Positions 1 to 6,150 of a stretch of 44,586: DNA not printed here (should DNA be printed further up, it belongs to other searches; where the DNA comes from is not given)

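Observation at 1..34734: One ORF of at least 11,578 codons, invisible in the supplied ORF track, occupies 78% of the window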

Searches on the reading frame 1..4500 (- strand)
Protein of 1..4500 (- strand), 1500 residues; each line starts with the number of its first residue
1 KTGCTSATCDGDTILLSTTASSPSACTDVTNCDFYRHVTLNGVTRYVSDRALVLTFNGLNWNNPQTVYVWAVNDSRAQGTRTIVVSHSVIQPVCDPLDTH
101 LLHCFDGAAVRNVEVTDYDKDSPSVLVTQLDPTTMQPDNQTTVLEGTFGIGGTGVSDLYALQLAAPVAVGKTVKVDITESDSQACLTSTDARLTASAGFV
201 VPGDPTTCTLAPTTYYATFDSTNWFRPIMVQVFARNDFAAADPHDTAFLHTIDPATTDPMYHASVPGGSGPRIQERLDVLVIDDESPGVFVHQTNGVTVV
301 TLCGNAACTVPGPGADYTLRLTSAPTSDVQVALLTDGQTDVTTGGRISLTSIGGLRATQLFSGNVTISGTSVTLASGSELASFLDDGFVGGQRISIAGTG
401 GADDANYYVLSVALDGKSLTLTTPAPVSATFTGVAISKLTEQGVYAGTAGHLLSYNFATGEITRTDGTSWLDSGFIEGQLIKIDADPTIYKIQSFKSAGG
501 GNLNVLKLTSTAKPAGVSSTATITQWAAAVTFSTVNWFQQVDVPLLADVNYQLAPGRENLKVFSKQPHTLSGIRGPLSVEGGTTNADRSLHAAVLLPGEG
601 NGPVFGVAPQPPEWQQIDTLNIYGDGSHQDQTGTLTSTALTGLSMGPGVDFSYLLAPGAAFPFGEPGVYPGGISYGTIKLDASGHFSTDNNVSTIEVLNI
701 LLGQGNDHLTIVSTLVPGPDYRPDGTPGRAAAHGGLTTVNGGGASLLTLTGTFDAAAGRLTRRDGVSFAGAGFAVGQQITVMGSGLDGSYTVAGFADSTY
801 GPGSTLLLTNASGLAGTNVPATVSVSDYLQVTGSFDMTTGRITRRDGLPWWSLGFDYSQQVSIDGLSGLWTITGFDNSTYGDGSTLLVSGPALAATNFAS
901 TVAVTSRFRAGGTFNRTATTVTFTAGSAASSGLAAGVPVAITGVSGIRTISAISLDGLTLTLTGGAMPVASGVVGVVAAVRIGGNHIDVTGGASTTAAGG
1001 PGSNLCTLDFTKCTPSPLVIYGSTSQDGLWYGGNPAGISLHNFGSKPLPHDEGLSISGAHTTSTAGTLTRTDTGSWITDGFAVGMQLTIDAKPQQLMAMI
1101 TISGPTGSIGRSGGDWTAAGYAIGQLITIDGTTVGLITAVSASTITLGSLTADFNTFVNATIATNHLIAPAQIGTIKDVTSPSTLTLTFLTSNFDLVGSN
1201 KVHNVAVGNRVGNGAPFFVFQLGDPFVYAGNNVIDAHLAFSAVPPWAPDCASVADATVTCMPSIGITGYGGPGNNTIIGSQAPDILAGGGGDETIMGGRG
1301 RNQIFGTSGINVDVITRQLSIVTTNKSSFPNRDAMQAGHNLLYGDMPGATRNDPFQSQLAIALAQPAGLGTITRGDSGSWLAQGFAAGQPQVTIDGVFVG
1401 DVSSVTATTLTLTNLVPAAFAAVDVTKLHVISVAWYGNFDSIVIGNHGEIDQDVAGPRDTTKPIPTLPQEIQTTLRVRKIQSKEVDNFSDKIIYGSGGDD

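Call 13: find_homologous_proteins(query=window:1-4500:-)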
Query window:1-4500:- (1500 aa): 25 proteins with E <= 0.001 among 8000 candidates.
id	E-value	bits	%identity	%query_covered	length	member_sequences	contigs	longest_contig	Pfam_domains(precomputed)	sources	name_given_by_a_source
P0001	0.0e+0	1280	54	89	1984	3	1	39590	-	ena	-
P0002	0.0e+0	1140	64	59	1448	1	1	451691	-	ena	-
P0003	0.0e+0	1062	34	39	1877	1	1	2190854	-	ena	-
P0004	1.9e-287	975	46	65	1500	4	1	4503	-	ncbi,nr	ncbi:MAG: hypothetical protein LC723_13695, partial [Actinobacteria bacterium]|nr:hypothetical prote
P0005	2.7e-274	931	42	90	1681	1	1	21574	-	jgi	jgi:hypothetical protein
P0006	6.9e-246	837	50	55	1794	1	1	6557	PF00353.26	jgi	jgi:Ca2+-binding RTX toxin-like protein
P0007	2.2e-231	789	48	54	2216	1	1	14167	PF00353.26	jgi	jgi:Ca2+-binding RTX toxin-like protein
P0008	6.3e-215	735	50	49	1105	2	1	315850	-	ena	-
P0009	1.1e-212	727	46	52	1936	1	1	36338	-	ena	-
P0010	5.5e-189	649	51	47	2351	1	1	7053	-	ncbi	ncbi:MAG: hypothetical protein ACRDPR_07925, partial [Nocardioidaceae bacterium]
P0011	1.5e-183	631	46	52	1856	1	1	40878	-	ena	-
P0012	5.4e-165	569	56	34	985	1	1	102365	-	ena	-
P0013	1.7e-153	531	49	23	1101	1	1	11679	PF00353.26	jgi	jgi:Ca2+-binding RTX toxin-like protein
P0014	2.0e-152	528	46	41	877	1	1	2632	-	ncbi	ncbi:MAG TPA: hypothetical protein VGK49_04085, partial [Ilumatobacteraceae bacterium]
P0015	1.7e-146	508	46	27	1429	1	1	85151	PF00353.26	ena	-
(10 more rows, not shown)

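Call 27: find_encoding_contigs(protein=P0002, flank=10000, max_places=3)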
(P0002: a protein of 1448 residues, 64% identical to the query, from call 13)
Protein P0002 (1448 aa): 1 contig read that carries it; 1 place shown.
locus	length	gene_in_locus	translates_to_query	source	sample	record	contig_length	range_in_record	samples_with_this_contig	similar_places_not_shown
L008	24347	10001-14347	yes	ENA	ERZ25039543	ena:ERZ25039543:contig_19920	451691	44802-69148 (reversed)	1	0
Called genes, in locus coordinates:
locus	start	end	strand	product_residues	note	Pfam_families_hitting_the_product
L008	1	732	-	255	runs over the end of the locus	-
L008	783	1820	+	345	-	-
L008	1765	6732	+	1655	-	-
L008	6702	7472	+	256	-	-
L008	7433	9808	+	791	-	-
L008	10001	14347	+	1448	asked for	-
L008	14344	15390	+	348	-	PF00353:HemolysinCabind (weak)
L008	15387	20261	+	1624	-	PF00353:HemolysinCabind (weak), PF03160:Calx-beta (weak)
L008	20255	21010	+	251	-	PF03160:Calx-beta (weak)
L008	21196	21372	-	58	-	-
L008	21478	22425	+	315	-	-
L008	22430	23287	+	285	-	-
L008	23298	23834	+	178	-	PF14016:DUF4232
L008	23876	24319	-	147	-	-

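Call 28: find_encoding_contigs(protein=P0001, flank=10000, max_places=3)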
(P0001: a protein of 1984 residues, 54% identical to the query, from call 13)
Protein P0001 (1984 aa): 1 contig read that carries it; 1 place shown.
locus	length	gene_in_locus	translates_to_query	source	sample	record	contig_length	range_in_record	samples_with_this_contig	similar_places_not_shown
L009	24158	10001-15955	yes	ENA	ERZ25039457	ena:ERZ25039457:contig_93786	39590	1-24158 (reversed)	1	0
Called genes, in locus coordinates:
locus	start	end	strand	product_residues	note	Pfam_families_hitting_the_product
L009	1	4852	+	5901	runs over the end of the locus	-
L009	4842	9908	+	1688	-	-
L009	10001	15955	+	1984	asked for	-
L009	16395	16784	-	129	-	-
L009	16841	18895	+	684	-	PF00353:HemolysinCabind (weak)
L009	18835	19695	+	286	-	-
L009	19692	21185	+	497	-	PF13750:Big_3_3 (faint), PF27332:TP_0781 (faint), PF12245:Big_3_2 (faint), PF19077:Big_13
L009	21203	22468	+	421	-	-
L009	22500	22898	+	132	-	PF13442:Cytochrome_CBB3, PF00034:Cytochrom_C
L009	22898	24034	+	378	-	PF13442:Cytochrome_CBB3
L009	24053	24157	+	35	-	?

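Call 85: search_protein_families(library=pfam, proteins=[L009:21197-22465:+], max_evalue=0.001)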
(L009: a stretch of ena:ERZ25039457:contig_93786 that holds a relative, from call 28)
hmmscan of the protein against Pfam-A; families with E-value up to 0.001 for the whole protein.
L009:21197-22465:+ (423 aa): 0 families

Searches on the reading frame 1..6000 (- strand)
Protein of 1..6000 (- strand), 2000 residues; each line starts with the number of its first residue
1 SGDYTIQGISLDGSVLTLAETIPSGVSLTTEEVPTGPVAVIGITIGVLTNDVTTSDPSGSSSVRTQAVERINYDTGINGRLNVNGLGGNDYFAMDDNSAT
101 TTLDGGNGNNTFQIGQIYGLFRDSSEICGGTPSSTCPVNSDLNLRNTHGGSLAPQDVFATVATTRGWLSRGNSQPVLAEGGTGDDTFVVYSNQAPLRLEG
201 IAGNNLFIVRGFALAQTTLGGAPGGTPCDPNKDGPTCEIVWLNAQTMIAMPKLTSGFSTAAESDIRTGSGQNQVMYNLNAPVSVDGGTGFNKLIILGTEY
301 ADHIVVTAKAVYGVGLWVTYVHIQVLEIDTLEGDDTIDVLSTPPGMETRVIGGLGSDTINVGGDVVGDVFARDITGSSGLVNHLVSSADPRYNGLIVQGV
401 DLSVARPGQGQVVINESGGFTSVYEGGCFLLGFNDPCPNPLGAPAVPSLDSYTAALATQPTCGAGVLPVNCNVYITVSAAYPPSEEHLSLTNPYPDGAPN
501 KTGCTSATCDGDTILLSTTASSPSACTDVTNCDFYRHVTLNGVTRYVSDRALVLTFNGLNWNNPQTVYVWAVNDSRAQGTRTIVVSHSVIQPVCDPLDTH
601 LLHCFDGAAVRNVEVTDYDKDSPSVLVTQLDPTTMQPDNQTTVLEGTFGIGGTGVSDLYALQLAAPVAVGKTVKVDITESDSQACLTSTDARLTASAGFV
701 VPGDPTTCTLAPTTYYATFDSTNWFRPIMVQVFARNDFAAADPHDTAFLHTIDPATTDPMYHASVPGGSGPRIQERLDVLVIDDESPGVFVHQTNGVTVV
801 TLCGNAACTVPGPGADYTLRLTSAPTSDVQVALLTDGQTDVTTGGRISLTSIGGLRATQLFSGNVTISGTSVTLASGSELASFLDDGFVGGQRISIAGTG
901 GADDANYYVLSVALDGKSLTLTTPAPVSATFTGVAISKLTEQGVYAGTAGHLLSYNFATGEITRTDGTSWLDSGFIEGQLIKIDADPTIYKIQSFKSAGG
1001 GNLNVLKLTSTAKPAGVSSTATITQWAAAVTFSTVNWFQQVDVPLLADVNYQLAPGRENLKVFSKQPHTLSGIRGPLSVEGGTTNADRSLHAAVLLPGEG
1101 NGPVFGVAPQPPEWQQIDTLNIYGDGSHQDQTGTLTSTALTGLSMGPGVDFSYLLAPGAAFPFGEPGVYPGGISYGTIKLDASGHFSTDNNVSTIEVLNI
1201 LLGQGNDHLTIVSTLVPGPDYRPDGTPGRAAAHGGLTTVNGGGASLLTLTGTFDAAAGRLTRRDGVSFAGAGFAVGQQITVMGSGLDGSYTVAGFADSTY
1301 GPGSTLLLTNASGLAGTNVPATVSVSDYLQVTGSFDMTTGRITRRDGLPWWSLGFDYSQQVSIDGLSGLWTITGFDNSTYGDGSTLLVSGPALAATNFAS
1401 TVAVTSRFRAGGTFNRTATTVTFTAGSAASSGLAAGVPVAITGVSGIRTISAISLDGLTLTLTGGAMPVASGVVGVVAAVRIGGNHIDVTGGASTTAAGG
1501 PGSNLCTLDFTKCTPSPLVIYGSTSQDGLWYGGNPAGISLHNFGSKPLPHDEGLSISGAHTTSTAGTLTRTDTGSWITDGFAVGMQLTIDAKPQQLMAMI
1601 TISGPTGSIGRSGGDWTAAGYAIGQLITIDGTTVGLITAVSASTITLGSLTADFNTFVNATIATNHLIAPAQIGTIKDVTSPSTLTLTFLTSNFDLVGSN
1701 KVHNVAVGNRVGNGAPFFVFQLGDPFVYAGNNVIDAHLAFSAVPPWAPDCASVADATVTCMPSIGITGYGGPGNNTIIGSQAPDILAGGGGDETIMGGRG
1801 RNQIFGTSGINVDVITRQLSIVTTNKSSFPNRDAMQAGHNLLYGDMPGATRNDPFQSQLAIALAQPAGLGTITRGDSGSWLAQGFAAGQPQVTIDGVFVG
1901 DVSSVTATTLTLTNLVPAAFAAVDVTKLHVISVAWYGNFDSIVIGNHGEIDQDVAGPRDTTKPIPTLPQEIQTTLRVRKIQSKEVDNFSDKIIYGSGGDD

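Call 6: search_protein_families(library=pfam, proteins=[window:1-6000:-], max_evalue=0.01)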
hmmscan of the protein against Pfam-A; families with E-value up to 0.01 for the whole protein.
window:1-6000:- (2000 aa): 1 family
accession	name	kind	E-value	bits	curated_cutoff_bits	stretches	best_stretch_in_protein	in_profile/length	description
PF00353.25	HemolysinCabind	-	2.8e-07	30.8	23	1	1769-1804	1-36/36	RTX calcium-binding nonapeptide repeat (4 copies)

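Call 20: search_solved_structures(query=window:1-6000:-, max_evalue=0.01)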
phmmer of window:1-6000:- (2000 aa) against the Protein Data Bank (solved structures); distinct sequences matched with E-value up to 0.01: 0.
